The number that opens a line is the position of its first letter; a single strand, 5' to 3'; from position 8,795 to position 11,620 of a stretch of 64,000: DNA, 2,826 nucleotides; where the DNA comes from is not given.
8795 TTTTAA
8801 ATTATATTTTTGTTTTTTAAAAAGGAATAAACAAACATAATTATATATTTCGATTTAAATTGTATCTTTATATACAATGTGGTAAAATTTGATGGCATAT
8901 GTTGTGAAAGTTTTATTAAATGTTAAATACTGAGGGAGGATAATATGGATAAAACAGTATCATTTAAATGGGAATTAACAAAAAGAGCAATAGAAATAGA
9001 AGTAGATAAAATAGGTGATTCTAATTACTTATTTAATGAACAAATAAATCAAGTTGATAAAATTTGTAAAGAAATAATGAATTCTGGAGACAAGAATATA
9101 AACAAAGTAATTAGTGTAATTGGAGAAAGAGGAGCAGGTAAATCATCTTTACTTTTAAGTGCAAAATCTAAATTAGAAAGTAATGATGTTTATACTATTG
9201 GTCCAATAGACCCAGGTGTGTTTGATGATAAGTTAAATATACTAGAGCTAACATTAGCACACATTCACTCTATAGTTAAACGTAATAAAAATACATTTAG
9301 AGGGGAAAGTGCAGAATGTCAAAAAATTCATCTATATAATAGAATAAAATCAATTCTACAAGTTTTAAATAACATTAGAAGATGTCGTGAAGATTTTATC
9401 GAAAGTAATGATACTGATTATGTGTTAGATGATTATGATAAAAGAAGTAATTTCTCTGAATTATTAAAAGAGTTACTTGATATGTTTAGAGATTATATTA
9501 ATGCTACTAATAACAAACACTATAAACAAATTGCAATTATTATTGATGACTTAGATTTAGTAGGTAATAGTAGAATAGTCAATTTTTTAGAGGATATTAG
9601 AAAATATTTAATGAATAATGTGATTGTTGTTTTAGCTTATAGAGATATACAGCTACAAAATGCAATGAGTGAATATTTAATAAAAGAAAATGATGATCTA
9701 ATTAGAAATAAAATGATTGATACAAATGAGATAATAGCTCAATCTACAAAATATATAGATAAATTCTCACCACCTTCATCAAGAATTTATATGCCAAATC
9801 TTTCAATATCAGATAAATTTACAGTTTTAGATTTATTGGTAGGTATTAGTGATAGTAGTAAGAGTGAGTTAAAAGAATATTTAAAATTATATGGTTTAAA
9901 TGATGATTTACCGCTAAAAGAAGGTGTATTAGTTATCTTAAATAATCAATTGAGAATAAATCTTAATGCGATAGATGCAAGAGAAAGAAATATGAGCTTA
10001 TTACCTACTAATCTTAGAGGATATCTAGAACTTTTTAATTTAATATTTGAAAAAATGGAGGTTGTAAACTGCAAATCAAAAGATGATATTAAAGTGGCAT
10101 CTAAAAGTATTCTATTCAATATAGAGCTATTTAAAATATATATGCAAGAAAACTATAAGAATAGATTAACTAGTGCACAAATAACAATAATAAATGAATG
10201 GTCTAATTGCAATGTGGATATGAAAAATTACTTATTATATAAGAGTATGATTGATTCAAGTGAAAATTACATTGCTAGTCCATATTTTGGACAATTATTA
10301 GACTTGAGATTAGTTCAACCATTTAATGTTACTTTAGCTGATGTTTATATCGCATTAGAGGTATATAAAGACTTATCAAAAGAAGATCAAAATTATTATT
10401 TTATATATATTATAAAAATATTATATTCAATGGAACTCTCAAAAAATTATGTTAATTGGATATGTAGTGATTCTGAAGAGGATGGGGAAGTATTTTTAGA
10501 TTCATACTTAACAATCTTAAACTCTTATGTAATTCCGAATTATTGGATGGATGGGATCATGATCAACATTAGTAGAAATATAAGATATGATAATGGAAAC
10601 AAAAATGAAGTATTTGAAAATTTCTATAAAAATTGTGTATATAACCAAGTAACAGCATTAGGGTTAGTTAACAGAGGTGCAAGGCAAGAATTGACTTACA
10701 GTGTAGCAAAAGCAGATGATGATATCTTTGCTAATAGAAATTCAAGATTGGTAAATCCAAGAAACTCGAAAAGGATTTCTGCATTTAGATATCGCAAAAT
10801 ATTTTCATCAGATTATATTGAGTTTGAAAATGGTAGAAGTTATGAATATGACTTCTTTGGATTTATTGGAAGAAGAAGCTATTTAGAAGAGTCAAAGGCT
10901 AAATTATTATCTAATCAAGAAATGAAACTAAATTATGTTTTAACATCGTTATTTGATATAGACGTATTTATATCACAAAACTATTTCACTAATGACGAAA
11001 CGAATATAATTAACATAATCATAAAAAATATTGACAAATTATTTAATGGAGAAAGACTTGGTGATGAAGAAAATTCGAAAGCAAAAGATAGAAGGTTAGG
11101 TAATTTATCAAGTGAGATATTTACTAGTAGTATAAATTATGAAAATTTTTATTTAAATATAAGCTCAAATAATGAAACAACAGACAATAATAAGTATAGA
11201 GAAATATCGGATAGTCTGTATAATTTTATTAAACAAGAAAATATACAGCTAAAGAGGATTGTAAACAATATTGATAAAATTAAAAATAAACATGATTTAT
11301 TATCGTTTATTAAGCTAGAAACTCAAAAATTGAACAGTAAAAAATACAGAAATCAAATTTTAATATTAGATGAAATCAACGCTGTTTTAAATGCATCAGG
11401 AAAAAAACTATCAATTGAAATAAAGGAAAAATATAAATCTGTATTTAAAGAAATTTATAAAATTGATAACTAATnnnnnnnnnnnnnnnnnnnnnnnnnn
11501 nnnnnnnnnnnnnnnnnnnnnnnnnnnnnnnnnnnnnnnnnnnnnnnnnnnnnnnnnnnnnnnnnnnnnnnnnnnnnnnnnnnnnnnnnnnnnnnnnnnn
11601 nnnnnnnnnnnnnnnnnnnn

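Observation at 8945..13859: RADAR-like two-gene module: ~840-aa P-loop NTPase coupled to a ~795-aa divergent adenosine deaminase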

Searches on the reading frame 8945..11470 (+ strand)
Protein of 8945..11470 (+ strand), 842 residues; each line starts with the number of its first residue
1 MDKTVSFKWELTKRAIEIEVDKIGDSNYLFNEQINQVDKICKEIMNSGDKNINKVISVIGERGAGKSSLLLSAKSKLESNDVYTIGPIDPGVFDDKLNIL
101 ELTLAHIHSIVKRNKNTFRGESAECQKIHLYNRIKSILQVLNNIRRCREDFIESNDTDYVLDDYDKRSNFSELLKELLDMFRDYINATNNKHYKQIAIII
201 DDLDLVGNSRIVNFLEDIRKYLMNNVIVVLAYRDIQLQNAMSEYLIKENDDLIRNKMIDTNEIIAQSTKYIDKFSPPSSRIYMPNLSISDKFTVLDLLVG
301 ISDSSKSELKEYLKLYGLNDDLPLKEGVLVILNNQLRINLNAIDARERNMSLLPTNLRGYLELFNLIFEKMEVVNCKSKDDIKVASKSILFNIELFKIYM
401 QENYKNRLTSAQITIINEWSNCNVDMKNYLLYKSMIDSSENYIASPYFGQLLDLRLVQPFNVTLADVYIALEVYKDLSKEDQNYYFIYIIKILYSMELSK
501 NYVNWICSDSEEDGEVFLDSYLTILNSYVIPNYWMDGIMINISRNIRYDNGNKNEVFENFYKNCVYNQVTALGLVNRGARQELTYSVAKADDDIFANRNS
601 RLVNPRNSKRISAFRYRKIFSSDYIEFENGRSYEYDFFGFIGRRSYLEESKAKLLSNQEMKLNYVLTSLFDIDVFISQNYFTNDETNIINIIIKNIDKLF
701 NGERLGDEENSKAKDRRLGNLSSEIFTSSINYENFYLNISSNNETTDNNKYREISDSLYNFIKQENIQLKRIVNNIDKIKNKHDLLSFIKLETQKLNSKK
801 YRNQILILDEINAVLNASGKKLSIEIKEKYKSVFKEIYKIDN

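Call 7: search_protein_families(library=padloc, proteins=[window:8945-11470:+], max_evalue=0.01)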
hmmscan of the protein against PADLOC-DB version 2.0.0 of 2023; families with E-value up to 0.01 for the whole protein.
window:8945-11470:+ (842 aa): 0 families

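Call 8: search_protein_families(library=pfam, proteins=[window:8945-11470:+], max_evalue=0.01)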
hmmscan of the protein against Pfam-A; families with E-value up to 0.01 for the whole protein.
window:8945-11470:+ (842 aa): 3 families
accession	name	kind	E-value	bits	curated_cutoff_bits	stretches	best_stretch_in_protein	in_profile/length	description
PF13401.12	AAA_22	-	1.4e-06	29.1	27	1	54-226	6-116/130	AAA domain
PF25199.1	nSTAND_NTPase5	-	1.8e-05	25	34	0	35-102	23-90/145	Novel STAND NTPase 5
PF13191.12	AAA_16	-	0.0027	18.6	32.6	0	54-204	25-142/167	AAA ATPase domain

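Call 9: search_protein_families(library=padloc, proteins=[window:8945-11470:+], max_evalue=10)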
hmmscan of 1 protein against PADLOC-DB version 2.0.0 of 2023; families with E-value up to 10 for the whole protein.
window:8945-11470:+ (842 aa): 1 family
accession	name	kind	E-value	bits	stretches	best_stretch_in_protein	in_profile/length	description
PDLC01336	Csx1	-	5.5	5.4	1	762-823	51-103/123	CAS-III; associated_signaling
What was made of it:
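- PADLOC RdrA gives no hit even at E≤10 (call 9).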

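Call 10: search_protein_families(library=ncbifam, proteins=[window:8945-11470:+], max_evalue=1)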
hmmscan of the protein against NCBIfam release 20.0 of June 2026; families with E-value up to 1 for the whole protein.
window:8945-11470:+ (842 aa): 5 families
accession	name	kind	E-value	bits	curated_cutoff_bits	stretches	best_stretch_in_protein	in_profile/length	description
NF006015.0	PRK08154.1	subfamily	0.037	13.2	204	1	31-69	112-152/314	anaerobic benzoate catabolism transcriptional regulator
TIGR03420.1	DnaA_homol_Hda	equivalog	0.047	13.2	194.8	1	41-82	26-67/226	DnaA regulatory inactivator Hda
NF003122.0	PRK04040.1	equivalog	0.087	12.3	155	1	198-274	5-77/189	adenylate kinase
NF006746.0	PRK09270.1-5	subfamily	0.11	11.5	250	1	36-90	4-59/210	nucleoside/nucleotide kinase family protein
NF001839.0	PRK00564.1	equivalog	0.12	12.6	112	0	47-75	21-49/117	hydrogenase/urease nickel incorporation protein HypA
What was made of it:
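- Curated RdrA models do not detect the ATPase (calls 9, 10).
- Tried and rejected: PADLOC and NCBIfam RdrA models on the ATPase gave no hit (calls 9, 10).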

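Call 11: search_solved_structures(query=window:8945-11470:+, max_evalue=10)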
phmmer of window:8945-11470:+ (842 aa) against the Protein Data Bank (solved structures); distinct sequences matched with E-value up to 10: 1.
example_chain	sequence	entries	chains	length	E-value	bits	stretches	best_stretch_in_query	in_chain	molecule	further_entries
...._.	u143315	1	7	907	1.8e-49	172.2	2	8-505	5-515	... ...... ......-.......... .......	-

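Call 13: search_solved_structures(query=window:8945-11470:+, max_evalue=10, show_alignments=1)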
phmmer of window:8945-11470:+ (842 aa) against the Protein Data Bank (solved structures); distinct sequences matched with E-value up to 10: 1.
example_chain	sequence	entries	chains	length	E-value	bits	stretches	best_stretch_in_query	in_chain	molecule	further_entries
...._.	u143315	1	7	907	1.8e-49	172.2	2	8-505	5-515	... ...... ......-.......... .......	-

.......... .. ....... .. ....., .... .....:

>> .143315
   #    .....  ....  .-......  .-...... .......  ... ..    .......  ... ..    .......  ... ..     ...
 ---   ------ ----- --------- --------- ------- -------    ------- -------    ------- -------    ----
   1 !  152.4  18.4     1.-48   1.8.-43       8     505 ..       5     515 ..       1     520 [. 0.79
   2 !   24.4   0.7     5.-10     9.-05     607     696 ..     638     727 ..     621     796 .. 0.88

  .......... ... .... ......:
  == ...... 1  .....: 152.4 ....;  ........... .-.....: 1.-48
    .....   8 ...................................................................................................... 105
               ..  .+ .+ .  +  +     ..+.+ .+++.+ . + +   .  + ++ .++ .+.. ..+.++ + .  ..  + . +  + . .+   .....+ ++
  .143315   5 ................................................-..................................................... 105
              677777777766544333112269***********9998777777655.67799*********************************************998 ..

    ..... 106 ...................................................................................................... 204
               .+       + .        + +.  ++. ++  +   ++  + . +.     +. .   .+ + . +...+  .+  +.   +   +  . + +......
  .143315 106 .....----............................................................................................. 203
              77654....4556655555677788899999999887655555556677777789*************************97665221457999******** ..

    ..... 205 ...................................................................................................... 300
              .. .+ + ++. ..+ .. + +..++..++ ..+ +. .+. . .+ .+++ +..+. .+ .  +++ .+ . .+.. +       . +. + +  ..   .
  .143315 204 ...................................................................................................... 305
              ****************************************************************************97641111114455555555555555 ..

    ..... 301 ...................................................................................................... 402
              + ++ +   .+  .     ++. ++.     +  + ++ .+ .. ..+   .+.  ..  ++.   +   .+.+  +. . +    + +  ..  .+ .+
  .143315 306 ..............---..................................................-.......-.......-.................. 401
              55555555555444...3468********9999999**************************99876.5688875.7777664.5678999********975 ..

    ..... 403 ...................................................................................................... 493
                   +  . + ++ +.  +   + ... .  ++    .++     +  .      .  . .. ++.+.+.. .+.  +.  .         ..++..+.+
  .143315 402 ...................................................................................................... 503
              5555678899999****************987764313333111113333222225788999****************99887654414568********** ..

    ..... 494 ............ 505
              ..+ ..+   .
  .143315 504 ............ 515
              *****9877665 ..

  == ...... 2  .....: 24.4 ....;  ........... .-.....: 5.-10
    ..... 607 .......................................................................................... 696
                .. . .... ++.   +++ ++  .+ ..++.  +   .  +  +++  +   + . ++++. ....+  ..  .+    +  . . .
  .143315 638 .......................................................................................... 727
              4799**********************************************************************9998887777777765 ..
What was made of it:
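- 8945..11473 (+): rdrA: 842-aa AAA+/KAP-type ATPase of RADAR. phmmer against PDB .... (S. suis RdrA): E=1.8e-49, aa 8-505 and 607-696 (calls 11, 13).
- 10445..11470 (+): RdrA C-terminal lobe (aa ~501-842): highly divergent, and the proposed phage-sensing part. Only aa 607-696 are still alignable to S. suis RdrA by HMMER (call 13).
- On RADAR (RdrA/RdrB): phmmer against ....: E=1.8e-49 (calls 11, 13).
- RdrA sequence and fold: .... (S. suis RdrA) E=1.8e-49 (calls 11, 13).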

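Call 17: find_homologous_proteins(query=window:8945-11470:+, max_evalue=0.00001)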
Query window:8945-11470:+ (842 aa): 17 proteins with E <= 0.00001 among 8000 candidates.
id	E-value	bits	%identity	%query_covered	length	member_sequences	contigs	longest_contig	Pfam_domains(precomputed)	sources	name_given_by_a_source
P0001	0.0e+0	1816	100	100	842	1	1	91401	PF13401.13,PF25199.2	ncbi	-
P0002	1.6e-88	316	33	82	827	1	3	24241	PF07693.21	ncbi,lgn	ncbi:MAG: P-loop NTPase fold protein [Clostridia bacterium]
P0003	1.7e-85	306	30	83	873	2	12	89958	-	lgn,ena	-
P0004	5.5e-85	305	34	81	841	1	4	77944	-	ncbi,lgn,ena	-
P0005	4.0e-81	292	31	87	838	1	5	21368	PF07693.21,PF13401.13,PF13191.13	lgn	-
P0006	1.9e-80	290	31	87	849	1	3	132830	-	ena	-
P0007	8.3e-70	254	29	80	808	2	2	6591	PF07693.21,PF13401.13,PF13191.13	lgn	-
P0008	6.1e-62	228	29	83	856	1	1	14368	-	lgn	-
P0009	7.7e-58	215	30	80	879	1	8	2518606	-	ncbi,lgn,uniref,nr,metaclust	ncbi:hypothetical protein SAMN04488700_1605 [Carnobacterium iners]|uniref:KAP family P-loop domain-c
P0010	4.0e-40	156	26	86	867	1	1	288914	-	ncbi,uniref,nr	ncbi:P-loop NTPase fold protein [Candidatus Enterococcus ikei]|uniref:KAP NTPase domain-containing p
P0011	1.0e-39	155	26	86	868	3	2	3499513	-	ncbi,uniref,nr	ncbi:hypothetical protein JZO66_02885 [Enterococcus sp. DIV0242_7C1]|uniref:KAP NTPase domain-contai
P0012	3.4e-37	147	28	77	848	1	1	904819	PF13401.13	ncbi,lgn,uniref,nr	ncbi:P-loop NTPase fold protein [Exiguobacterium sp. s166]|uniref:P-loop NTPase fold protein n=1 Tax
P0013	8.7e-37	145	30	60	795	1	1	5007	PF07693.21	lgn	-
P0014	3.2e-12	64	26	34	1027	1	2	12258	-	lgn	-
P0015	3.0e-8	51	22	78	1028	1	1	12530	PF07693.21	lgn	-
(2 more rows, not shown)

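Call 19: find_encoding_contigs(protein=P0001, flank=10000, max_places=3)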
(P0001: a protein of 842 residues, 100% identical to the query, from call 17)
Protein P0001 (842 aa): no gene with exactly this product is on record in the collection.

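Call 20: find_encoding_contigs(protein=P0004, flank=8000, max_places=2)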
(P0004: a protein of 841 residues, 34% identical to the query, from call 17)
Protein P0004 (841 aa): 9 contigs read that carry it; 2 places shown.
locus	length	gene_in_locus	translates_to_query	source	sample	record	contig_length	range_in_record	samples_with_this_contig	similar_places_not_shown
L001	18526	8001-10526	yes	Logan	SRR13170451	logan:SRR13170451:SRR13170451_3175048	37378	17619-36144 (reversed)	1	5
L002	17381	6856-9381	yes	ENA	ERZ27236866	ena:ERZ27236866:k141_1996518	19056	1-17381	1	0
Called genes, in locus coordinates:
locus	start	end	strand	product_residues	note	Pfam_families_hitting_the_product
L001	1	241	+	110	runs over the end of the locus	PF13328:HD_4 (faint)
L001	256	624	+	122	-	PF11969:DcpS_C, PF01230:HIT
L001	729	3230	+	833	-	PF13091:PLDc_2, PF00270:DEAD, PF04851:ResIII, PF18766:SWI2_SNF2 (weak), PF00271:Helicase_C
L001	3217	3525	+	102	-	-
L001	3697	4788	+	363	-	PF02518:HATPase_c (faint)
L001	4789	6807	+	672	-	-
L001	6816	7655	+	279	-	PF04326:SLFN_AlbA_2 (weak), PF10137:CAP12-PCTIR_TIR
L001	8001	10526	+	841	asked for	-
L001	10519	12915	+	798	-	PF00962:A_deaminase (weak)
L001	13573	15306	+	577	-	PF07728:AAA_5 (weak)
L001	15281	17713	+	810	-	PF09823:DUF2357, PF04411:PDDEXK_7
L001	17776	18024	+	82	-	PF27350:AF_1447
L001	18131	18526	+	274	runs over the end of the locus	PF00795:CN_hydrolase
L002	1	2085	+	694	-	?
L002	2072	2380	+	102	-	-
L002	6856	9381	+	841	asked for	-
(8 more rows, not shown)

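Call 21: find_encoding_contigs(protein=P0009, flank=8000, max_places=2)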
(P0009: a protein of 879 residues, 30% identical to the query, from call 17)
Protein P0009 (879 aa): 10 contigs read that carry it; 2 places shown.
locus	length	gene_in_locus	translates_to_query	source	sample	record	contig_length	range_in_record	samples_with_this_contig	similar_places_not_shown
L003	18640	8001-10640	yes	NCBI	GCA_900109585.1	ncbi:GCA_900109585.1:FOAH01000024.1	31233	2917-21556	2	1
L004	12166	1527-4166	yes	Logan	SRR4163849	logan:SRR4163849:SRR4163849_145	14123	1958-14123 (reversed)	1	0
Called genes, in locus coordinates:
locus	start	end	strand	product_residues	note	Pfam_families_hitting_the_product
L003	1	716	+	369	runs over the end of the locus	PF01370:Epimerase, PF02719:Polysacc_synt_2 (faint), PF04321:RmlD_sub_bind (faint), PF07993:NAD_binding_4 (faint), PF16363:GDP_Man_Dehyd (faint), PF14667:Polysacc_synt_C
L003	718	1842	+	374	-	PF02350:Epimerase_2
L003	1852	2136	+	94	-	PF14897:EpsG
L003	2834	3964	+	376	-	PF13439:Glyco_transf_4, PF00534:Glycos_transf_1, PF13692:Glyco_trans_1_4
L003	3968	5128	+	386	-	PF00534:Glycos_transf_1, PF13692:Glyco_trans_1_4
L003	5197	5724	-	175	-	PF13005:zf-IS66, PF03050:DDE_Tnp_IS66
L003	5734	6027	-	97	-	PF13007:LZ_Tnp_IS66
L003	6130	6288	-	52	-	-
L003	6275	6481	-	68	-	-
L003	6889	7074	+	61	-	-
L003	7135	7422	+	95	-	PF00665:rve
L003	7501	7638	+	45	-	-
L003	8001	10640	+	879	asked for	-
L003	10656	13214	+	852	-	PF00962:A_deaminase (weak)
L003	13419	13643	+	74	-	-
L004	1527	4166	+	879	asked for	-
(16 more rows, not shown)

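Call 23: list_cluster_members(proteins=[P0001, P0018, P0059])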
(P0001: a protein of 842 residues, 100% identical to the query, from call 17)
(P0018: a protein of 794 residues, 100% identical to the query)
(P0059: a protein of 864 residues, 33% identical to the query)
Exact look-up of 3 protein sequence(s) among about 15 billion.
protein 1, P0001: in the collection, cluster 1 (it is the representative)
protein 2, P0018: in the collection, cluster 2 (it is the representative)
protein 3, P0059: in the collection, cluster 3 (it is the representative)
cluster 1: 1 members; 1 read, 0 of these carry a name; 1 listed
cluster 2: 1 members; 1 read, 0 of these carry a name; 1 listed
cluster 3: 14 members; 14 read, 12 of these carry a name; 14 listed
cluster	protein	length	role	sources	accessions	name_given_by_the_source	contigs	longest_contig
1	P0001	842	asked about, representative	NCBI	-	-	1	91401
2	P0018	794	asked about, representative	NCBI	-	-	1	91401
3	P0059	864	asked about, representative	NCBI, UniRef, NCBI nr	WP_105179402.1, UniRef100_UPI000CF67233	hypothetical protein [Streptococcus suis] | hypothetical protein n=1 Tax=Streptococcus suis TaxID=1307 RepID=UPI000CF67233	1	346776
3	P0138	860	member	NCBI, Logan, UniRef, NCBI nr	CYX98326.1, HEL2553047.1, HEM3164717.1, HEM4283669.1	TPA: hypothetical protein U1151_001909 [Streptococcus suis] | Adenosine deaminase n=1 Tax=Streptococcus suis TaxID=1307 RepID=A0A123VXT8_STRSU | hypothetical protein [Streptococcus suis]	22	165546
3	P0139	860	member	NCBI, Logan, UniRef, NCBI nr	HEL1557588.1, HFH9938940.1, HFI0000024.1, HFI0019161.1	TPA: hypothetical protein ACGPDF_000501 [Streptococcus suis] | hypothetical protein n=1 Tax=Streptococcus parasuis TaxID=1501662 RepID=UPI0023781A51 | hypothetical protein [Streptococcus parasuis]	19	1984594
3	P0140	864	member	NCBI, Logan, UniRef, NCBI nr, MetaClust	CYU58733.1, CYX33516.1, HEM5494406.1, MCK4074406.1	hypothetical protein [Streptococcus suis] | Adenosine deaminase n=1 Tax=Streptococcus suis TaxID=1307 RepID=A0A0Z8EAN9_STRSU | status=active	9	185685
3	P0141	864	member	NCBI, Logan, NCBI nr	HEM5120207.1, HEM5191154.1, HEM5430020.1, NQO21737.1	TPA: hypothetical protein U1629_001087 [Streptococcus suis] | hypothetical protein [Streptococcus suis]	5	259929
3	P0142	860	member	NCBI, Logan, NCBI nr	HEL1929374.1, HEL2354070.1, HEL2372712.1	TPA: hypothetical protein TYJ02_000507 [Streptococcus suis] | hypothetical protein [Streptococcus suis]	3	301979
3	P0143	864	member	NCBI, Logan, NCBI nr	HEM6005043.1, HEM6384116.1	TPA: hypothetical protein U2D11_000014 [Streptococcus suis] | hypothetical protein [Streptococcus suis]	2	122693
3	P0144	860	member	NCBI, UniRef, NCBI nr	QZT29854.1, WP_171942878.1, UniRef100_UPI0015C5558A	hypothetical protein K6969_02750 [Streptococcus suis] | hypothetical protein n=1 Tax=Streptococcus suis TaxID=1307 RepID=UPI0015C5558A | hypothetical protein [Streptococcus suis]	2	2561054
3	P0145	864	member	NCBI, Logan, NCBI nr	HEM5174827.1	TPA: hypothetical protein U1319_000146 [Streptococcus suis] | hypothetical protein [Streptococcus suis]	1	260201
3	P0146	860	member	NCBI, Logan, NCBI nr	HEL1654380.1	TPA: hypothetical protein TXN47_000391 [Streptococcus suis] | hypothetical protein [Streptococcus suis]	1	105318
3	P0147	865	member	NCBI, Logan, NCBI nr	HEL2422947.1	TPA: hypothetical protein TZW74_001119 [Streptococcus suis] | hypothetical protein [Streptococcus suis]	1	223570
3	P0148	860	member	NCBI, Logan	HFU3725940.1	TPA: hypothetical protein ACGOZF_001582 [Streptococcus suis]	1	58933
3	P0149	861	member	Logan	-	-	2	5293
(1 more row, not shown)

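Call 31: find_homologous_proteins(query=A1, max_evalue=0.00001)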
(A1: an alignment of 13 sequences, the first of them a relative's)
Query A1 (13 sequences) (842 aa, profile of the alignment): 60 proteins with E <= 0.00001 among 8000 candidates.
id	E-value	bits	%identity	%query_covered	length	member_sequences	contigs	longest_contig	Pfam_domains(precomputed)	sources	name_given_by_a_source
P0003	4.9e-290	983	30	83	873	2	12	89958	-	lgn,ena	-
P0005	9.5e-284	962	31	87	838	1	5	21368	PF07693.21,PF13401.13,PF13191.13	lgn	-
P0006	4.6e-282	956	31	87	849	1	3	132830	-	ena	-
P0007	8.1e-278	942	29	80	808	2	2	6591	PF07693.21,PF13401.13,PF13191.13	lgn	-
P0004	9.4e-270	915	34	81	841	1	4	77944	-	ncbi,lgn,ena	-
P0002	2.9e-269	914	33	82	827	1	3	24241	PF07693.21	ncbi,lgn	ncbi:MAG: P-loop NTPase fold protein [Clostridia bacterium]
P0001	7.5e-252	856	100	100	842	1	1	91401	PF13401.13,PF25199.2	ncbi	-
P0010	1.3e-248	846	26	86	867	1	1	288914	-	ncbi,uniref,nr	ncbi:P-loop NTPase fold protein [Candidatus Enterococcus ikei]|uniref:KAP NTPase domain-containing p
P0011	1.0e-247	843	26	86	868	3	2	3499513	-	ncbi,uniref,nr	ncbi:hypothetical protein JZO66_02885 [Enterococcus sp. DIV0242_7C1]|uniref:KAP NTPase domain-contai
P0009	4.0e-240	817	30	80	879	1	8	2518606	-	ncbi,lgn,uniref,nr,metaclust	ncbi:hypothetical protein SAMN04488700_1605 [Carnobacterium iners]|uniref:KAP family P-loop domain-c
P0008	4.8e-236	804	29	83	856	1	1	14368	-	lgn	-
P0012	5.2e-213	728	28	77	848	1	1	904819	PF13401.13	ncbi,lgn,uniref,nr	ncbi:P-loop NTPase fold protein [Exiguobacterium sp. s166]|uniref:P-loop NTPase fold protein n=1 Tax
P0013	1.5e-205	703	30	60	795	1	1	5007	PF07693.21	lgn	-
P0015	2.4e-64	236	22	78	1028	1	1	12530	PF07693.21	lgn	-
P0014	3.1e-40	156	26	34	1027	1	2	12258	-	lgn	-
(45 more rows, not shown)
